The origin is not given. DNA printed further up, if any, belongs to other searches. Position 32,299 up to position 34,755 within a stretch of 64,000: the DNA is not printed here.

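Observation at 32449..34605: TonB-dependent receptor with two about 46-residue, almost pure His/Asp/Glu inserts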

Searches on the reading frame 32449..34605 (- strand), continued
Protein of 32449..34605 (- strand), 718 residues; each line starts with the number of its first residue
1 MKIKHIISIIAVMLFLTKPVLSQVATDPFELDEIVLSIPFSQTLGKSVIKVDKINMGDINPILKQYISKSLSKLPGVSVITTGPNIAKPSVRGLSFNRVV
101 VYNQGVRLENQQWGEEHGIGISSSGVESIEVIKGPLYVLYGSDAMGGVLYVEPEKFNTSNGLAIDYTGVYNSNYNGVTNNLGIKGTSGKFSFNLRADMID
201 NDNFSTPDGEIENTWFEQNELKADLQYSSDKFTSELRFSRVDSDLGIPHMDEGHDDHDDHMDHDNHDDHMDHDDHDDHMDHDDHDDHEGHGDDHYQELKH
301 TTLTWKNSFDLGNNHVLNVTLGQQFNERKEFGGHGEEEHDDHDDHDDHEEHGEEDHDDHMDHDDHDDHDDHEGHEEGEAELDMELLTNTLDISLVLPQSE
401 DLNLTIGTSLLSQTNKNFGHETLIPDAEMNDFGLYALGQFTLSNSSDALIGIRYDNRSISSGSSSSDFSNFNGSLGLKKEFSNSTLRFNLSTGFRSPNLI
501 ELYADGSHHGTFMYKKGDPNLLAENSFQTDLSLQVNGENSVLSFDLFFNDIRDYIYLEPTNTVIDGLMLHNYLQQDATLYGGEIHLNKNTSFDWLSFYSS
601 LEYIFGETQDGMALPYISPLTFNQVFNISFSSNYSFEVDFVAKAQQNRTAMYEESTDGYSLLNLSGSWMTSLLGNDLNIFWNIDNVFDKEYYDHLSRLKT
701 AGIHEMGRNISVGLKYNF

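Call 38: find_homologous_proteins(query=A2, max_evalue=1e-20)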
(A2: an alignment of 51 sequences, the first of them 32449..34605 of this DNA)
Query A2 (51 sequences) (718 aa, profile of the alignment): 2695 proteins with E <= 1e-20 among 8000 candidates; the best 120 are listed.
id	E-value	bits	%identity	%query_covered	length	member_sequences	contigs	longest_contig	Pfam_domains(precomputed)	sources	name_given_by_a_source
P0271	0.0e+0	1023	35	96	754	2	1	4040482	PF13715.13,PF07715.21,PF13620.13,PF00593.31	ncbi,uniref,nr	ncbi:TonB-dependent receptor [Zhouia spongiae]|uniref:TonB-dependent receptor n=1 Tax=Zhouia spongia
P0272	2.8e-297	1006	35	96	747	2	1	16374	PF13715.13,PF07715.21,PF13620.13,PF00593.31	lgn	-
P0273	6.1e-297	1005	36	47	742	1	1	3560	PF13715.13,PF07715.21,PF13620.13,PF00593.31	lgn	-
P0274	6.8e-297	1005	31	100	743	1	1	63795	PF13715.13,PF07715.21,PF13620.13,PF00593.31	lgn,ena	-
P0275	1.1e-296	1004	34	96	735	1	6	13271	PF13715.13,PF07715.21,PF13620.13,PF00593.31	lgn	-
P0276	1.3e-296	1004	35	96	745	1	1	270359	PF13715.13,PF07715.21,PF13620.13,PF00593.31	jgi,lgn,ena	-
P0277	1.4e-296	1004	34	47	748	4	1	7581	PF13715.13,PF07715.21,PF13620.13,PF00593.31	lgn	-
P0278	1.7e-296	1004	34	47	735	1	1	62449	PF13715.13,PF07715.21,PF13620.13,PF00593.31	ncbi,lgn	ncbi:MAG: TonB-dependent receptor [Bacteroidota bacterium]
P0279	1.8e-296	1004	33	96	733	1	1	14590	PF13715.13,PF07715.21,PF13620.13,PF00593.31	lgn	-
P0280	1.9e-296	1004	35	96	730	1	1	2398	PF13715.13,PF07715.21,PF13620.13,PF00593.31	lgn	-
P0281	2.1e-296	1003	35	97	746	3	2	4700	PF13715.13,PF07715.21,PF13620.13,PF00593.31,PF09430.17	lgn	-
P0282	2.1e-296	1003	32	96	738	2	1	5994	PF13715.13,PF07715.21,PF13620.13,PF00593.31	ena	-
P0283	4.4e-296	1002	37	47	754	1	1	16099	PF13715.13,PF07715.21,PF13620.13,PF00593.31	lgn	-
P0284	5.1e-296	1002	34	96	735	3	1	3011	PF13715.13,PF07715.21,PF13620.13,PF00593.31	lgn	-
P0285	7.3e-296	1002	33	96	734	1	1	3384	PF13715.13,PF07715.21,PF13620.13,PF00593.31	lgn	-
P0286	7.7e-296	1001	34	97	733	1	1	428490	PF13715.13,PF07715.21,PF13620.13,PF00593.31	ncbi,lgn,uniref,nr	ncbi:TonB-dependent receptor [Flavobacterium sp. MAH-1]|uniref:TonB-dependent receptor n=1 Tax=Flavo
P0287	1.0e-295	1001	36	97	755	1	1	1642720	PF13715.13,PF07715.21,PF13620.13,PF00593.31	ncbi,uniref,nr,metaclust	ncbi:TonB-dependent receptor [Polaribacter sp. Hel1_85]|uniref:TonB-dependent receptor n=1 Tax=Polar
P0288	1.4e-295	1001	33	96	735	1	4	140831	PF13715.13,PF07715.21,PF13620.13,PF00593.31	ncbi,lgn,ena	-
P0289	1.8e-295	1000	43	30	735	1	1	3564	PF13715.13,PF07715.21,PF13620.13,PF00593.31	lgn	-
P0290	2.7e-295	1000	35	97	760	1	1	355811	PF13715.13,PF07715.21,PF13620.13,PF00593.31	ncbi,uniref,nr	ncbi:TonB-dependent receptor [Autumnicola psychrophila]|uniref:TonB-dependent receptor n=1 Tax=Autum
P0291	2.9e-295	1000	36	49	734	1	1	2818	PF13715.13,PF07715.21,PF13620.13,PF00593.31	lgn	-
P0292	4.5e-295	999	37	50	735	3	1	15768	PF13715.13,PF07715.21,PF13620.13,PF00593.31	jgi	jgi:iron complex outermembrane receptor protein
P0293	8.2e-295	998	35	96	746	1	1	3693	PF13715.13,PF07715.21,PF13620.13,PF00593.31,PF09430.17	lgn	-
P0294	9.2e-295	998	34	97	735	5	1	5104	PF13715.13,PF07715.21,PF13620.13,PF00593.31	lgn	-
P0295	1.1e-294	998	36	96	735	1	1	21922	PF13715.13,PF07715.21,PF13620.13,PF00593.31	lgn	-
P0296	1.3e-294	997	33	96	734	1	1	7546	PF13715.13,PF07715.21,PF13620.13,PF00593.31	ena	-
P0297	1.8e-294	997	35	97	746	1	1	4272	PF13715.13,PF07715.21,PF13620.13,PF00593.31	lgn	-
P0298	2.3e-294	997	36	96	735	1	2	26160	PF13715.13,PF07715.21,PF13620.13,PF00593.31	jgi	jgi:iron complex outermembrane receptor protein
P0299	2.3e-294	997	36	97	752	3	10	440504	PF13715.13,PF07715.21,PF13620.13,PF00593.31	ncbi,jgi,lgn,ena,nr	ncbi:MAG: TonB-dependent receptor [Muricauda sp.]|nr:TonB-dependent receptor [Allomuricauda sp.]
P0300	2.3e-294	997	35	50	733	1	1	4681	PF13715.13,PF07715.21,PF13620.13,PF00593.31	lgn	-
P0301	2.6e-294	996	34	97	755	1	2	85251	PF13715.13,PF07715.21,PF13620.13,PF00593.31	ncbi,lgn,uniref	ncbi:TonB-dependent receptor [Polaribacter sp.]|uniref:TonB-dependent receptor n=1 Tax=Polaribacter 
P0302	3.3e-294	996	38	47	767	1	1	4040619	PF13715.13,PF07715.21,PF13620.13,PF00593.31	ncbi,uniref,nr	ncbi:TonB-dependent receptor [Zunongwangia sp. HGR-M22]|uniref:TonB-dependent receptor n=1 Tax=Zunon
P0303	3.6e-294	996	36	97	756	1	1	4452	PF13715.13,PF07715.21,PF13620.13,PF00593.31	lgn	-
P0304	3.7e-294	996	36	97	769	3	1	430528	PF13715.13,PF07715.21,PF13620.13,PF00593.31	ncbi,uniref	ncbi:TonB-dependent receptor [Joostella sp.]|uniref:TonB-dependent receptor n=1 Tax=Joostella sp. Ta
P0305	3.9e-294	996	35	96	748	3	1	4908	PF13715.13,PF07715.21,PF13620.13,PF00593.31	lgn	-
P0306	5.4e-294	995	33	96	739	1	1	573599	PF13715.13,PF07715.21,PF13620.13,PF00593.31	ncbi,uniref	ncbi:TonB-dependent receptor [Flavobacterium sp.]|uniref:TonB-dependent receptor n=1 Tax=Flavobacter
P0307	6.5e-294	995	35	96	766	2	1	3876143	PF13715.13,PF07715.21,PF13620.13,PF00593.31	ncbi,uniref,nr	ncbi:TonB-dependent receptor [Zunongwangia sp. HRR-M8]|uniref:TonB-dependent receptor n=1 Tax=Zunong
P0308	6.7e-294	995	33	96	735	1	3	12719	PF13715.13,PF07715.21,PF13620.13,PF00593.31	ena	-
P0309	7.4e-294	995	35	49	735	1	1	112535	PF13715.13,PF07715.21,PF13620.13,PF00593.31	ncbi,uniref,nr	ncbi:TonB-dependent receptor [Flavobacterium sp. AJR]|uniref:TonB-dependent receptor n=1 Tax=Flavoba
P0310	8.4e-294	995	36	96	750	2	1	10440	PF13715.13,PF07715.21,PF13620.13,PF00593.31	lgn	-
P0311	8.4e-294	995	38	49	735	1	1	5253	PF13715.13,PF07715.21,PF13620.13,PF00593.31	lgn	-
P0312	9.1e-294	995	34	49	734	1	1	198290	PF13715.13,PF07715.21,PF13620.13,PF00593.31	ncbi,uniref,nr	ncbi:TonB-dependent receptor [Flavobacterium silvaticum]|uniref:TonB-dependent receptor n=1 Tax=Flav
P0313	1.1e-293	994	34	96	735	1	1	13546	PF13715.13,PF07715.21,PF13620.13,PF00593.31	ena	-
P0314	1.3e-293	994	33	97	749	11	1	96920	PF13715.13,PF07715.21,PF13620.13,PF00593.31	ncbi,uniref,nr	ncbi:TonB-dependent receptor [Flavobacterium sp. L1I52]|uniref:TonB-dependent receptor n=1 Tax=Flavo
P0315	1.6e-293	994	35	96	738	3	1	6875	PF13715.13,PF07715.21,PF13620.13,PF00593.31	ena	-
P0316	2.1e-293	993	33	100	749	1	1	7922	PF13715.13,PF07715.21,PF13620.13,PF00593.31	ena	-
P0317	2.6e-293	993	38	47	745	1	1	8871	PF13715.13,PF07715.21,PF13620.13,PF00593.31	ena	-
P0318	2.9e-293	993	36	97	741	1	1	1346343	PF13715.13,PF07715.21,PF13620.13,PF00593.31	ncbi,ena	-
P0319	3.3e-293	993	35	96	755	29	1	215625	PF13715.13,PF07715.21,PF13620.13,PF00593.31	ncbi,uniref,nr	ncbi:TonB-dependent receptor [Flagellimonas baculiformis]|uniref:TonB-dependent receptor n=1 Tax=Fla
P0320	3.6e-293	993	35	96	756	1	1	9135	PF13715.13,PF07715.21,PF13620.13,PF00593.31,PF14905.13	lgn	-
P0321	4.9e-293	992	33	100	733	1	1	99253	PF13715.13,PF07715.21,PF13620.13,PF00593.31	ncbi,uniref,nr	ncbi:MAG: TonB-dependent receptor [Flavobacterium sp.]|uniref:TonB-dependent receptor n=1 Tax=Flavob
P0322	5.2e-293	992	34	96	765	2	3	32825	PF13715.13,PF07715.21,PF13620.13,PF00593.31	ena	-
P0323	6.0e-293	992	35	96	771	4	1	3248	PF13715.13,PF07715.21,PF13620.13,PF00593.31,PF14905.13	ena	-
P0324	6.0e-293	992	35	50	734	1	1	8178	PF13715.13,PF07715.21,PF13620.13,PF00593.31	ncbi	-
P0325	6.2e-293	992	35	50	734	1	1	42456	PF13715.13,PF07715.21,PF13620.13,PF00593.31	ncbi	-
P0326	6.5e-293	992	35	49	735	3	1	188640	PF13715.13,PF07715.21,PF13620.13,PF00593.31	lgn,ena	-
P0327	6.9e-293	992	45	31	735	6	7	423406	PF13715.13,PF07715.21,PF13620.13,PF00593.31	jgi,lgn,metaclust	metaclust:\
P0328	8.0e-293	992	34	97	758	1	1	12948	PF13715.13,PF07715.21,PF13620.13,PF00593.31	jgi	jgi:iron complex outermembrane receptor protein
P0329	8.1e-293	992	35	96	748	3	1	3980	PF13715.13,PF07715.21,PF13620.13,PF00593.31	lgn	-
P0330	9.6e-293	991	34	97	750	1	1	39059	PF13715.13,PF07715.21,PF13620.13,PF00593.31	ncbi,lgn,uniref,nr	ncbi:TonB-dependent receptor [Tenacibaculum sp. 47A_GOM-205m]|uniref:TonB-dependent receptor n=1 Tax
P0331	1.5e-292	991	34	96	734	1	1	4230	PF13715.13,PF07715.21,PF13620.13,PF00593.31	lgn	-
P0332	1.5e-292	991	34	96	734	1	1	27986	PF13715.13,PF07715.21,PF13620.13,PF00593.31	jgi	jgi:iron complex outermembrane recepter protein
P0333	1.6e-292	990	33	96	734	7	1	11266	PF13715.13,PF07715.21,PF13620.13,PF00593.31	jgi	jgi:iron complex outermembrane receptor protein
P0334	2.0e-292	990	32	96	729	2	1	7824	PF13715.13,PF07715.21,PF13620.13,PF00593.31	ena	-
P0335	2.1e-292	990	35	96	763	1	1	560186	PF13715.13,PF07715.21,PF13620.13,PF00593.31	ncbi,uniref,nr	ncbi:TonB-dependent receptor [Salinimicrobium marinum]|uniref:TonB-dependent receptor n=1 Tax=Salini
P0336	3.0e-292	990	34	96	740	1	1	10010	PF13715.13,PF07715.21,PF13620.13,PF00593.31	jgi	-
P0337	3.5e-292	989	34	96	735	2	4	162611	PF13715.13,PF07715.21,PF13620.13,PF00593.31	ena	-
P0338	3.5e-292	989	33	96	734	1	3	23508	PF13715.13,PF07715.21,PF13620.13,PF00593.31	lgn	-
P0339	4.0e-292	989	37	95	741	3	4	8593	PF13715.13,PF07715.21,PF13620.13,PF00593.31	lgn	-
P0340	4.1e-292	989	34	96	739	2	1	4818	PF13715.13,PF07715.21,PF13620.13,PF00593.31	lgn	-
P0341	4.1e-292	989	35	97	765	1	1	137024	PF13715.13,PF07715.21,PF13620.13,PF00593.31,PF14905.13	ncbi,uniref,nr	ncbi:TonB-dependent receptor [Salegentibacter sp. F188]|uniref:TonB-dependent receptor n=1 Tax=Autum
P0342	4.4e-292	989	33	95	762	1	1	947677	PF13715.13,PF07715.21,PF13620.13,PF00593.31,PF14905.13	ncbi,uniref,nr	ncbi:TonB-dependent receptor [Christiangramia sediminis]|uniref:TonB-dependent receptor n=1 Tax=Chri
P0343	4.4e-292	989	36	97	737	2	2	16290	PF13715.13,PF07715.21,PF13620.13,PF00593.31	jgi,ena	-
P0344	4.4e-292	989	35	96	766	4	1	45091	PF13715.13,PF07715.21,PF13620.13,PF00593.31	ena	-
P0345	4.4e-292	989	34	96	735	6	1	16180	PF13715.13,PF07715.21,PF13620.13,PF00593.31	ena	-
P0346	4.5e-292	989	34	96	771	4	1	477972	PF13715.13,PF07715.21,PF13620.13,PF00593.31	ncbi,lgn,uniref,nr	ncbi:TonB-dependent receptor [Salegentibacter sp. BLCTC]|uniref:TonB-dependent receptor n=1 Tax=Sale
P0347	5.4e-292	989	34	97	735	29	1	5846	PF13715.13,PF07715.21,PF13620.13,PF00593.31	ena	-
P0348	5.5e-292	989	34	96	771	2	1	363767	PF13715.13,PF07715.21,PF13620.13,PF00593.31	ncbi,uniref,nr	ncbi:TonB-dependent receptor [Salegentibacter maritimus]|uniref:TonB-dependent receptor n=1 Tax=Sale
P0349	5.5e-292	989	35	96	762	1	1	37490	PF13715.13,PF07715.21,PF13620.13,PF00593.31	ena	-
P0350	5.6e-292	989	35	96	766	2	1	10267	PF13715.13,PF07715.21,PF13620.13,PF00593.31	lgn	-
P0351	6.2e-292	989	35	97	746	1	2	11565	PF13715.13,PF07715.21,PF13620.13,PF00593.31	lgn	-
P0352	6.8e-292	988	32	99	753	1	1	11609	PF13715.13,PF07715.21,PF13620.13,PF00593.31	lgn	-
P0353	7.0e-292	988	30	99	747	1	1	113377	PF13715.13,PF07715.21,PF13620.13,PF00593.31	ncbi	-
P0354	7.2e-292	988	33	96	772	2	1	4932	PF13715.13,PF07715.21,PF13620.13,PF00593.31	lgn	-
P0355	7.3e-292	988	34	96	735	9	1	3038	PF13715.13,PF07715.21,PF13620.13,PF00593.31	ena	-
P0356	7.5e-292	988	35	99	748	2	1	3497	PF13715.13,PF07715.21,PF13620.13,PF00593.31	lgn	-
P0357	8.0e-292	988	34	97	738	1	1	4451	PF13715.13,PF07715.21,PF13620.13,PF00593.31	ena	-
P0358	8.7e-292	988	34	97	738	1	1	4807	PF13715.13,PF07715.21,PF13620.13,PF00593.31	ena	-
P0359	9.9e-292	988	35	96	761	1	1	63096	PF13715.13,PF07715.21,PF13620.13,PF00593.31,PF09430.17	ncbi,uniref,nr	ncbi:TonB-dependent receptor [Christiangramia sp.]|uniref:TonB-dependent receptor n=1 Tax=Christiang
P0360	1.0e-291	988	36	96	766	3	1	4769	PF13715.13,PF07715.21,PF13620.13,PF00593.31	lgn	-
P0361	1.2e-291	988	34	96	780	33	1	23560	PF13715.13,PF07715.21,PF13620.13,PF00593.31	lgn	-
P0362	1.3e-291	988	34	98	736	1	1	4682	PF13715.13,PF07715.21,PF13620.13,PF00593.31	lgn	-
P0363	1.3e-291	987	34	96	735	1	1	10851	PF13715.13,PF07715.21,PF13620.13,PF00593.31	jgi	-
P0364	1.5e-291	987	34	97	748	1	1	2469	PF13715.13,PF07715.21,PF13620.13,PF00593.31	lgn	-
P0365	1.6e-291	987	34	96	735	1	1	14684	PF13715.13,PF07715.21,PF13620.13,PF00593.31,PF00589.28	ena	-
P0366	1.6e-291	987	34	96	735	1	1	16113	PF13715.13,PF07715.21,PF13620.13,PF00593.31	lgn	-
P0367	1.8e-291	987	33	99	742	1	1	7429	PF13715.13,PF07715.21,PF13620.13,PF00593.31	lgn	-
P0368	1.9e-291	987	32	97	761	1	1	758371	PF13715.13,PF07715.21,PF13620.13,PF00593.31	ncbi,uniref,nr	ncbi:TonB-dependent receptor [Flavobacterium agrisoli]|uniref:TonB-dependent receptor n=1 Tax=Flavob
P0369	1.9e-291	987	36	98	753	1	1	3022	PF13715.13,PF07715.21,PF13620.13,PF00593.31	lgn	-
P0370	2.1e-291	987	37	47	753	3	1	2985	PF13715.13,PF07715.21,PF13620.13,PF00593.31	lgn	-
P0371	2.2e-291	987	34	100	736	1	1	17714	PF13715.13,PF07715.21,PF13620.13,PF00593.31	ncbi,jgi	-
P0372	2.4e-291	987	37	97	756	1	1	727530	PF13715.13,PF07715.21,PF13620.13,PF00593.31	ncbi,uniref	ncbi:TonB-dependent receptor [Salinimicrobium catena]|uniref:TonB-dependent receptor n=1 Tax=Salinim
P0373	2.4e-291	987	34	97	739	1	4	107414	PF13715.13,PF07715.21,PF13620.13,PF00593.31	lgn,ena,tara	tara:strand:- start:4052 stop:6271 length:2220 start_codon:yes stop_codon:yes gene_type:complete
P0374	2.5e-291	987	35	96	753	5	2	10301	PF13715.13,PF07715.21,PF13620.13,PF00593.31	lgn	-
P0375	2.6e-291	987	34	97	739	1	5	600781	PF13715.13,PF07715.21,PF13620.13,PF00593.31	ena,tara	tara:strand:+ start:162271 stop:164490 length:2220 start_codon:yes stop_codon:yes gene_type:complete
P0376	2.7e-291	986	35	96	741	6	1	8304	PF13715.13,PF07715.21,PF13620.13,PF00593.31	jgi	jgi:iron complex outermembrane receptor protein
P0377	2.7e-291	986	32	96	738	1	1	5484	PF13715.13,PF07715.21,PF00593.31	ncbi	-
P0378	2.7e-291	986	35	97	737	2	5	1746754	PF13715.13,PF07715.21,PF13620.13,PF00593.31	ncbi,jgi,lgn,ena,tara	tara:strand:- start:252873 stop:255086 length:2214 start_codon:yes stop_codon:yes gene_type:complete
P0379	3.2e-291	986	36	47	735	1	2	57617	PF13715.13,PF07715.21,PF13620.13,PF00593.31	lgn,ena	-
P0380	3.4e-291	986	35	96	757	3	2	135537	PF13715.13,PF07715.21,PF13620.13,PF00593.31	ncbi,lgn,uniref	ncbi:TonB-dependent receptor domain-containing protein [Salegentibacter sp.]|uniref:TonB-dependent r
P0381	3.4e-291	986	35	95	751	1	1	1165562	PF13715.13,PF07715.21,PF13620.13,PF00593.31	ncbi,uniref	ncbi:TonB-dependent receptor [Flagellimonas lutimaris]|uniref:TonB-dependent receptor n=1 Tax=Flagel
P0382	3.5e-291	986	35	96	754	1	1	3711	PF13715.13,PF07715.21,PF13620.13,PF00593.31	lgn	-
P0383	3.5e-291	986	35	97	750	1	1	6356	PF13715.13,PF07715.21,PF13620.13,PF00593.31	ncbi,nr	ncbi:MAG TPA: TonB-dependent receptor [Salinimicrobium sp.]|nr:TonB-dependent receptor [Salinimicrob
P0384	3.8e-291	986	33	100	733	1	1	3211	PF13715.13,PF07715.21,PF13620.13,PF00593.31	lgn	-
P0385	3.9e-291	986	34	98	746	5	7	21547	PF13715.13,PF07715.21,PF13620.13,PF00593.31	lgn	-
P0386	4.1e-291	986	34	97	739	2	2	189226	PF13715.13,PF07715.21,PF13620.13,PF00593.31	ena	-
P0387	4.3e-291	986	33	96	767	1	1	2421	PF13715.13,PF07715.21,PF13620.13,PF00593.31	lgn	-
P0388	4.7e-291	986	34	96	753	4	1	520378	PF13715.13,PF07715.21,PF13620.13,PF00593.31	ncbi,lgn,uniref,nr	ncbi:TonB-dependent receptor [Maribacter sp. PR1]|uniref:TonB-dependent receptor n=1 Tax=Maribacter 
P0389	5.3e-291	985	34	96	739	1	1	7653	PF13715.13,PF07715.21,PF13620.13,PF00593.31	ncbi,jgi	-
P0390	5.4e-291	985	35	96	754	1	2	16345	PF13715.13,PF07715.21,PF13620.13,PF00593.31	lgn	-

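Call 42: find_encoding_contigs(protein=P0287, flank=8000, max_places=2)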
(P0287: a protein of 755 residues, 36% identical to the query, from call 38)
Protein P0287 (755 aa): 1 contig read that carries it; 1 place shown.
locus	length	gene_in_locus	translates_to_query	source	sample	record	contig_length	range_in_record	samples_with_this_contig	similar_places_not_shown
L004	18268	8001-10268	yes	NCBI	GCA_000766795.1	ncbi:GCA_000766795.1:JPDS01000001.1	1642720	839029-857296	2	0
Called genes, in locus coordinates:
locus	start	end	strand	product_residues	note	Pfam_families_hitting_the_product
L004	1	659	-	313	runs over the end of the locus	PF00478:IMPDH, PF03060:NMO, PF05690:ThiG (weak), PF01070:FMN_dh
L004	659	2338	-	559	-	PF00082:Peptidase_S8, PF18962:Por_Secre_tail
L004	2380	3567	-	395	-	PF02540:NAD_synthase, PF03054:tRNA_Me_trans, PF20259:tRNA_Me_trans_M, PF20258:tRNA_Me_trans_C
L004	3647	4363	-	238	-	PF07661:MORN_2 (faint)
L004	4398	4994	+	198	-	-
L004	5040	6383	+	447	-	PF00206:Lyase_1, PF08328:ASL_C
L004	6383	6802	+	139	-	-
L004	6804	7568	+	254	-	PF03741:TerC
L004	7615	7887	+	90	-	-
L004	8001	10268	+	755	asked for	PF13620:CarboxypepD_reg, PF13715:CarbopepD_reg_2, PF07715:Plug, PF00593:TonB_dep_Rec_b-barrel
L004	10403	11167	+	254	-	PF01066:CDP-OH_P_transf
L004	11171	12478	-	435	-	PF11700:ATG22, PF07690:MFS_1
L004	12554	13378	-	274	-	PF01435:Peptidase_M48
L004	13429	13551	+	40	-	-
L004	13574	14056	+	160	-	PF01641:SelR, PF24046:At4g08330 (faint), PF03226:Yippee-Mis18 (faint)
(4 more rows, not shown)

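Call 43: find_encoding_contigs(protein=P0271, flank=8000, max_places=2)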
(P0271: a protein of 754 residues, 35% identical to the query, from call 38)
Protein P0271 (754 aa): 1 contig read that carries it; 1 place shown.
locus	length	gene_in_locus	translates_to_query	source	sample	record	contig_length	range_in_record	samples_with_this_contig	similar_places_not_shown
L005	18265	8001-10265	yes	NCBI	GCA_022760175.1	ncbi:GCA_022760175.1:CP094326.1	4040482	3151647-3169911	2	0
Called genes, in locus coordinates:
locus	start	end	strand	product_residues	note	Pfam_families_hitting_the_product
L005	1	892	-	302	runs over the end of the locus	PF00892:EamA, PF03151:TPT (faint), PF00892:EamA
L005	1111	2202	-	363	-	PF01926:MMR_HSR1, PF02421:FeoB_N, PF06071:YchF-GTPase_C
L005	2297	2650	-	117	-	PF00037:Fer4 (weak), PF12797:Fer4_2 (faint), PF13237:Fer4_10 (weak), PF12800:Fer4_4 (faint), PF12838:Fer4_7 (weak), PF13183:Fer4_8 (weak)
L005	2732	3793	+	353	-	-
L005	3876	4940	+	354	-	PF00266:Aminotran_5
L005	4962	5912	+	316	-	PF00389:2-Hacid_dh, PF02826:2-Hacid_dh_C, PF01262:AlaDh_PNT_C (weak)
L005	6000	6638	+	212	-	PF06078:DUF937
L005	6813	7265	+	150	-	PF19643:DUF6146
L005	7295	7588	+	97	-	PF20584:DUF6787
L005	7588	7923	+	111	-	-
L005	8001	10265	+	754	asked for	PF13620:CarboxypepD_reg, PF13715:CarbopepD_reg_2, PF07715:Plug, PF00593:TonB_dep_Rec_b-barrel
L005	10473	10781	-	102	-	-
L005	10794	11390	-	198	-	PF01227:GTP_cyclohydroI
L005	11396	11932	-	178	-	PF01625:PMSR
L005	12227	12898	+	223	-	PF00005:ABC_tran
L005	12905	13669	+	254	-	PF09674:DUF2400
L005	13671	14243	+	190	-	PF00027:cNMP_binding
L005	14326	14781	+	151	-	PF02627:CMD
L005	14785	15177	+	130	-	PF07291:MauE (weak)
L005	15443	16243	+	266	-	PF01734:Patatin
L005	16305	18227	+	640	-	PF07584:BatA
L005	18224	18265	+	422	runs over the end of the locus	PF12890:DHOase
